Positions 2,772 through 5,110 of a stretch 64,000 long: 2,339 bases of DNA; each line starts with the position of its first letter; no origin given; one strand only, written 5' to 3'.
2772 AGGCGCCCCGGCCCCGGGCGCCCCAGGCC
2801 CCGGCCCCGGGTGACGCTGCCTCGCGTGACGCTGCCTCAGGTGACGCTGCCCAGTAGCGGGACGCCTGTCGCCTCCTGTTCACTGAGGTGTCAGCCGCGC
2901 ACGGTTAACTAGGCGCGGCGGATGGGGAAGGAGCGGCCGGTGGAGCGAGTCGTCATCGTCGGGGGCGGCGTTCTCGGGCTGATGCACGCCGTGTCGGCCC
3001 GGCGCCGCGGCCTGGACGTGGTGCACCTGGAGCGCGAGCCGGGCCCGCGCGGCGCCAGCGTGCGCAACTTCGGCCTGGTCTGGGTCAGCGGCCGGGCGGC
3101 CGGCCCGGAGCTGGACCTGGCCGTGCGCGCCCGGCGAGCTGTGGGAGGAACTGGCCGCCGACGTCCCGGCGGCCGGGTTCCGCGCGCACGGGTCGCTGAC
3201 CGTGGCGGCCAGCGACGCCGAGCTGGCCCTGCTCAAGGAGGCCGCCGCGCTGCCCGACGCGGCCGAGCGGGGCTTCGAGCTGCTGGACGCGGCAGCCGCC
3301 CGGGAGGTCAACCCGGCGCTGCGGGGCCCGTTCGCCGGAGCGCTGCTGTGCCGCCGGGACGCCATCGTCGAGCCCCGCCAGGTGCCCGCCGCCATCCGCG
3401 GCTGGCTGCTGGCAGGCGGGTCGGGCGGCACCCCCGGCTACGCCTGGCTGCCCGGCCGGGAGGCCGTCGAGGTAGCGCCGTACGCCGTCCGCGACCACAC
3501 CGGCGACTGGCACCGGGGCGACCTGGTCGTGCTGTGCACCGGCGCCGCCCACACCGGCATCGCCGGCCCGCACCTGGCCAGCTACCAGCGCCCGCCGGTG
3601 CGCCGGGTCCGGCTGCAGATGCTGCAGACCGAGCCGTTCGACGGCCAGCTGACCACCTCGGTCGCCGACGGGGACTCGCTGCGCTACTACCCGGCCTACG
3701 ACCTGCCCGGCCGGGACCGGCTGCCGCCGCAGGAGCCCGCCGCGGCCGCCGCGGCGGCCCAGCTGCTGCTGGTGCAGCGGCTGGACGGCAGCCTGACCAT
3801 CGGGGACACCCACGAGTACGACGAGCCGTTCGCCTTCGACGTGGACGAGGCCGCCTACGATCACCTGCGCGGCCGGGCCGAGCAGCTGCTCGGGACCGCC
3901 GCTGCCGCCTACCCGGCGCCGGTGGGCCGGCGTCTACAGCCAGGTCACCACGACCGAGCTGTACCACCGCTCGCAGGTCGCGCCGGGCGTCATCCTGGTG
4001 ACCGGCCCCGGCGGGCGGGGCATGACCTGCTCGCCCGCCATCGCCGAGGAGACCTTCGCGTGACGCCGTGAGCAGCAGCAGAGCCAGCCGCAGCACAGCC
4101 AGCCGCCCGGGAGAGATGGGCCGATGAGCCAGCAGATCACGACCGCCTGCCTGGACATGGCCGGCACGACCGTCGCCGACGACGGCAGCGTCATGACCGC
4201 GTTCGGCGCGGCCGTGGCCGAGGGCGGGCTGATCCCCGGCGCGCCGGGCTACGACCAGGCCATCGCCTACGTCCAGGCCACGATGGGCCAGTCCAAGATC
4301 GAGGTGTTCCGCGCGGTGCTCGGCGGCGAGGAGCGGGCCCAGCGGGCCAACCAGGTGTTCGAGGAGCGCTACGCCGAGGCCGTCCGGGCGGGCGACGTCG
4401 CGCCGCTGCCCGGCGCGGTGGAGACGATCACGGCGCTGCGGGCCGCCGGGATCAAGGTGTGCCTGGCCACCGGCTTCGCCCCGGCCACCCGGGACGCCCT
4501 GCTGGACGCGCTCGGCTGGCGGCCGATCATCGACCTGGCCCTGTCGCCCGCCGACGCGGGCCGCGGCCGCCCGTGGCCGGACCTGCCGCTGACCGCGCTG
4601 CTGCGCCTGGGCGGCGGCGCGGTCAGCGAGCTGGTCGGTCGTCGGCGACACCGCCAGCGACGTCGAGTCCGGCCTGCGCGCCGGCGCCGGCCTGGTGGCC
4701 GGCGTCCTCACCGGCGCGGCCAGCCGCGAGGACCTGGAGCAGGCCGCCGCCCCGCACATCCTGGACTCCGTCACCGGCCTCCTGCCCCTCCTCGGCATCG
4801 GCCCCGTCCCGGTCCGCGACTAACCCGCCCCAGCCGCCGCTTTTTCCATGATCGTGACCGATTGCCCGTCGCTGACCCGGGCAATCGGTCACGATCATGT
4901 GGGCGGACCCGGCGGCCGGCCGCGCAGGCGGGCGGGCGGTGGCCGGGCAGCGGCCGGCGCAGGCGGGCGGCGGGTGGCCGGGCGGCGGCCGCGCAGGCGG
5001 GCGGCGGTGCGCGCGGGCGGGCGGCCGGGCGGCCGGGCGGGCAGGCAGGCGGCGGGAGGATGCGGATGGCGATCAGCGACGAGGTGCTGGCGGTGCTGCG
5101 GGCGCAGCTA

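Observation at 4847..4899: Family of about 53-bp palindromic intergenic elements with termini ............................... (four copies in 64 kb)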

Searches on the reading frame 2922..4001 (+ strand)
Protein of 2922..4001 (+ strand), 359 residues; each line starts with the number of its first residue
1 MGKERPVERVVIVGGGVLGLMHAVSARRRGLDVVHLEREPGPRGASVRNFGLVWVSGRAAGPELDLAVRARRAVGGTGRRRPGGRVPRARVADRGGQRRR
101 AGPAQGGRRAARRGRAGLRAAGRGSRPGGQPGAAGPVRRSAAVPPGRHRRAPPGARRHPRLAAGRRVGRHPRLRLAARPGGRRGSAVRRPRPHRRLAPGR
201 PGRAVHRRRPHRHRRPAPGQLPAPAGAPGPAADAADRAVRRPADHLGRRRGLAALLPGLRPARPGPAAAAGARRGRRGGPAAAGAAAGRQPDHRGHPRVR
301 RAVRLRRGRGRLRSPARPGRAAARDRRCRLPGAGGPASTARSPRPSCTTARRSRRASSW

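Call 19: search_protein_families(library=pfam, proteins=[window:2922-4001:+], max_evalue=0.01)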
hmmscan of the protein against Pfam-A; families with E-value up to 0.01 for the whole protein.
window:2922-4001:+ (359 aa): 6 families
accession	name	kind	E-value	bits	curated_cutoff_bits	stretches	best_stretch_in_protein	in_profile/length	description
PF01266.30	DAO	-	2.1e-09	37.8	27.9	1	9-73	1-70/353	FAD dependent oxidoreductase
PF00890.30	FAD_binding_2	-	1.1e-05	25.3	20.4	1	10-67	2-63/414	FAD binding domain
PF13450.12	NAD_binding_8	-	0.00069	20.3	21.9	1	12-45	1-34/68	NAD(P)-binding Rossmann-like domain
PF00070.33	Pyr_redox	-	0.0014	19.5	22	1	9-43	1-35/82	Pyridine nucleotide-disulphide oxidoreductase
PF07992.20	Pyr_redox_2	-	0.0014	18.5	26.1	1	5-42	141-177/291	Pyridine nucleotide-disulphide oxidoreductase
PF03486.20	HI0933_like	-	0.0083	16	50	0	9-39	2-32/244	HI0933-like protein Rossmann domain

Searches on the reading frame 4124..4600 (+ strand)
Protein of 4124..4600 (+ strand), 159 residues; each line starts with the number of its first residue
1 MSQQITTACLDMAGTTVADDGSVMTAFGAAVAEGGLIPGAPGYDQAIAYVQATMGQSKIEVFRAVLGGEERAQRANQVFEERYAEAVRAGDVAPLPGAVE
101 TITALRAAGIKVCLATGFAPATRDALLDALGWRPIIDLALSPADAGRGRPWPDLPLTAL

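Call 19: search_protein_families(library=pfam, proteins=[window:4124-4600:+], max_evalue=0.01)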
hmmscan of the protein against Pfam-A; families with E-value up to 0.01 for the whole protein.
window:4124-4600:+ (159 aa): 3 families
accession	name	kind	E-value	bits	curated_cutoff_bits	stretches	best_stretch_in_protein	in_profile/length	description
PF00702.32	Hydrolase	-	2.1e-14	54.8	26.4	1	6-153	2-158/191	haloacid dehalogenase-like hydrolase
PF13419.12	HAD_2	-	2.6e-06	28.1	23.8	1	46-158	33-144/178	Haloacid dehalogenase-like hydrolase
PF12710.13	HAD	-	0.0045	17.9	27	1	21-131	13-123/189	haloacid dehalogenase-like hydrolase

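Call 69: find_homologous_proteins(query=window:4124-4600:+, max_evalue=1e-40)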
Query window:4124-4600:+ (159 aa): 4315 proteins with E <= 1e-40 among 7792 candidates; the best 120 are listed.
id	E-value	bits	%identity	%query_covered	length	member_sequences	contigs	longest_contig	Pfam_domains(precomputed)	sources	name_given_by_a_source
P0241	3.3e-92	324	97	100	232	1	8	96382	PF13419.13,PF00702.33,PF13242.13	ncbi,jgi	ncbi:MAG TPA: HAD family hydrolase [Streptosporangiaceae bacterium]|jgi:phosphonatase-like hydrolase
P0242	6.3e-92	324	97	100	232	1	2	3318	PF13419.13,PF00702.33,PF13242.13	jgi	jgi:phosphoglycolate phosphatase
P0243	6.3e-92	324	97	100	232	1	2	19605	PF13419.13,PF00702.33,PF13242.13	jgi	jgi:phosphoglycolate phosphatase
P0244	7.2e-92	323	97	100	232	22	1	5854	PF13419.13,PF00702.33,PF13242.13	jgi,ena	jgi:phosphoglycolate phosphatase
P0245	9.2e-92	323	96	99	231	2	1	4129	PF13419.13,PF00702.33,PF13242.13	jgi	jgi:phosphoglycolate phosphatase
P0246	1.2e-91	323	96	100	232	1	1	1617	PF13419.13,PF00702.33,PF13242.13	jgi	jgi:phosphonatase-like hydrolase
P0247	2.6e-91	322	96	100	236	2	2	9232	PF13419.13,PF00702.33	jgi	jgi:phosphonatase-like hydrolase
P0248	1.8e-90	319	96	100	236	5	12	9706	PF13419.13,PF00702.33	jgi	jgi:phosphoglycolate phosphatase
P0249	2.1e-90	319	94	100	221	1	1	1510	PF13419.13,PF00702.33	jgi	jgi:phosphoglycolate phosphatase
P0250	2.7e-90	318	94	100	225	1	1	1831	PF13419.13,PF00702.33,PF13242.13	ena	-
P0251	5.9e-90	317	95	100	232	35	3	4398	PF13419.13,PF00702.33,PF13242.13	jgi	jgi:phosphoglycolate phosphatase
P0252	6.5e-90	317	95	99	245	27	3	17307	PF13419.13,PF00702.33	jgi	jgi:phosphoglycolate phosphatase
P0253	2.8e-89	315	94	100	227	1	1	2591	PF13419.13,PF00702.33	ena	-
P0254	2.3e-85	302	90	99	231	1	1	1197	PF13419.13,PF00702.33,PF13242.13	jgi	jgi:phosphoglycolate phosphatase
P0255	2.3e-85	302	90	99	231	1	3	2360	PF13419.13,PF00702.33,PF13242.13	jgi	jgi:phosphoglycolate phosphatase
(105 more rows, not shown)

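Call 70: find_encoding_contigs(protein=P0241, flank=10000, max_places=8)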
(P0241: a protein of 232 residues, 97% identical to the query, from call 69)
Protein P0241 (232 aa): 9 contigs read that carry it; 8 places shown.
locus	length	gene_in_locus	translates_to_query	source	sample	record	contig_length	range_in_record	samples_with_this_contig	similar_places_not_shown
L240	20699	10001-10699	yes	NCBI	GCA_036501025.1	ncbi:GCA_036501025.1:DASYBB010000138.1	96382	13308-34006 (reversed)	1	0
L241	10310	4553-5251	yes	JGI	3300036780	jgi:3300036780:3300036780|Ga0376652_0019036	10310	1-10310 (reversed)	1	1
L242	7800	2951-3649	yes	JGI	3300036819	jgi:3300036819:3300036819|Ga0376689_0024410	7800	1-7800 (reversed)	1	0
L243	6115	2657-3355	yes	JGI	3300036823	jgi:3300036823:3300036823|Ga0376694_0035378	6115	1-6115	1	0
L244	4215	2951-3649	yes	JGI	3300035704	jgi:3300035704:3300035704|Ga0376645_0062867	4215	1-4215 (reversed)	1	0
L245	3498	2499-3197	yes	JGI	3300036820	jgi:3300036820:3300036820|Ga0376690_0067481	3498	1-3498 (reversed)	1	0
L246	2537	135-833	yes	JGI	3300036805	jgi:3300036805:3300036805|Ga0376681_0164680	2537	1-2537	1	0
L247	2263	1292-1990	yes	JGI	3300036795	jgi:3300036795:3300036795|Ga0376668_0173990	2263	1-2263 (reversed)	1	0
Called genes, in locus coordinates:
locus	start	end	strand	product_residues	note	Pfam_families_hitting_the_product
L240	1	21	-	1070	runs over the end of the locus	PF00133:tRNA-synt_1, PF09334:tRNA-synt_1g (faint), PF08264:Anticodon_1, PF19302:DUF5915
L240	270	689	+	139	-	PF01258:zf-dskA_traR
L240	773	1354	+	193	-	PF01252:Peptidase_A8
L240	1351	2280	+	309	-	PF01479:S4 (weak), PF00849:PseudoU_synth_2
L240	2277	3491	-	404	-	PF01494:FAD_binding_3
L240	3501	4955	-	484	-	PF00171:Aldedh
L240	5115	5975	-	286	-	-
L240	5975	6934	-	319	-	PF00005:ABC_tran, PF13304:AAA_21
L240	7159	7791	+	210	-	-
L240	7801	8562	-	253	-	PF00480:ROK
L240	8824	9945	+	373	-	PF00890:FAD_binding_2 (weak), PF01266:DAO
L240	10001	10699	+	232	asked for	PF00702:Hydrolase, PF13419:HAD_2, PF13242:Hydrolase_like (weak)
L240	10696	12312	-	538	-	PF00149:Metallophos (weak)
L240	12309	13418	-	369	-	PF00005:ABC_tran, PF13304:AAA_21 (faint), PF08402:TOBE_2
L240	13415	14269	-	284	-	PF00528:BPD_transp_1 (weak)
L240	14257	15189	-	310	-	PF00528:BPD_transp_1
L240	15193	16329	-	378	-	PF13531:SBP_bac_11 (weak), PF13343:SBP_bac_6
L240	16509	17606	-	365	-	-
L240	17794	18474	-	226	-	-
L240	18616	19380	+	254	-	PF09534:Trp_oprn_chp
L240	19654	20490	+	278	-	PF00218:IGPS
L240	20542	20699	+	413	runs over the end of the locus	PF00291:PALP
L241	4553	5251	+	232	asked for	PF00702:Hydrolase, PF13419:HAD_2, PF13242:Hydrolase_like (weak)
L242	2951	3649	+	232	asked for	PF00702:Hydrolase, PF13419:HAD_2, PF13242:Hydrolase_like (weak)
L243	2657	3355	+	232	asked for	PF00702:Hydrolase, PF13419:HAD_2, PF13242:Hydrolase_like (weak)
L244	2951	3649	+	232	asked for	PF00702:Hydrolase, PF13419:HAD_2, PF13242:Hydrolase_like (weak)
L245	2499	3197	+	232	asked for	PF00702:Hydrolase, PF13419:HAD_2, PF13242:Hydrolase_like (weak)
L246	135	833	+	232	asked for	PF00702:Hydrolase, PF13419:HAD_2, PF13242:Hydrolase_like (weak)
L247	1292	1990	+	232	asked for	PF00702:Hydrolase, PF13419:HAD_2, PF13242:Hydrolase_like (weak)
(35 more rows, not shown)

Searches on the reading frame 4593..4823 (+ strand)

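Call 19: search_protein_families(library=pfam, proteins=[window:4593-4823:+], max_evalue=0.01)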
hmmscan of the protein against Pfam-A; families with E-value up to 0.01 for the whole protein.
window:4593-4823:+ (76 aa): 1 family
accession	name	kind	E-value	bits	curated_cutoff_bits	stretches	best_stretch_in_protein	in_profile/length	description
PF13242.12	Hydrolase_like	-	2e-07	31.2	22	1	11-61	21-73/75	HAD-hyrolase-like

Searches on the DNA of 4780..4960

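Call 94: search_rna_families(source=window, start=4780, end=4960, threshold=evalue, max_evalue=10)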
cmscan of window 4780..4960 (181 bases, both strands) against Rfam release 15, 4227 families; matches with E-value up to 10: 15.
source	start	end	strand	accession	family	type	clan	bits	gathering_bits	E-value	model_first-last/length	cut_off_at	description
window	4830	4919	+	RF00926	MIR1151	Gene; miRNA;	-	27.5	90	0.015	1-110/110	no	MIR1151 microRNA precursor family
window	4827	4918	+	RF04175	mir-1260b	Gene; miRNA;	-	26.4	81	0.0019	1-108/108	no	mir-1260b microRNA precursor family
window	4845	4901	-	RF04132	mir-4436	Gene; miRNA;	-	24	74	0.0041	1-85/85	no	mir-4436 microRNA precursor family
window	4848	4898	-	RF04073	mir-727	Gene; miRNA;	-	22.4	104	0.024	1-91/91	no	mir-727 microRNA precursor family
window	4846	4900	-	RF03837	mir-3138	Gene; miRNA;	-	19.7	90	0.48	1-82/82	no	mir-3138 microRNA precursor family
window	4842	4905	+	RF00905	mir-789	Gene; miRNA;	-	19.6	100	0.2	1-97/97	no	mir-789 microRNA precursor family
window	4847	4899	+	RF03771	mir-341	Gene; miRNA;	-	19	90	0.095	14-83/96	no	mir-341 microRNA precursor family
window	4849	4897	+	RF04030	mir-6096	Gene; miRNA;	-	17.8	100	0.25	1-85/85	no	mir-6096 microRNA precursor family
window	4792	4815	-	RF02440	SpF59_sRNA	Gene; sRNA;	-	14.9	37.2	1.5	1-54/54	no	Streptococcus sRNA SpF59 (ldcC RNA)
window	4835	4914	+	RF02020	mir-25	Gene; miRNA;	-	13.8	40.5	8.6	1-84/84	no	mir-25 microRNA precursor family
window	4780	4896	+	RF02571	Mcr7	Gene; sRNA;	-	13.7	380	0.14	166-351/351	5'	mcr7 sRNA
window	4920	4931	-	RF01356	CRISPR-DR28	Gene; CRISPR;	-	13.7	35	7.1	9-20/24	no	CRISPR RNA direct repeat element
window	4835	4914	-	RF04137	MIR834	Gene; miRNA;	-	12.8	200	1.4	1-181/181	no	MIR834 microRNA precursor family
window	4847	4899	-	RF04168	MIR839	Gene; miRNA;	-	12.7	200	2.4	103-161/267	no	MIR839 microRNA precursor family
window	4828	4915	+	RF04137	MIR834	Gene; miRNA;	-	12.2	200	2.1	1-181/181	no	MIR834 microRNA precursor family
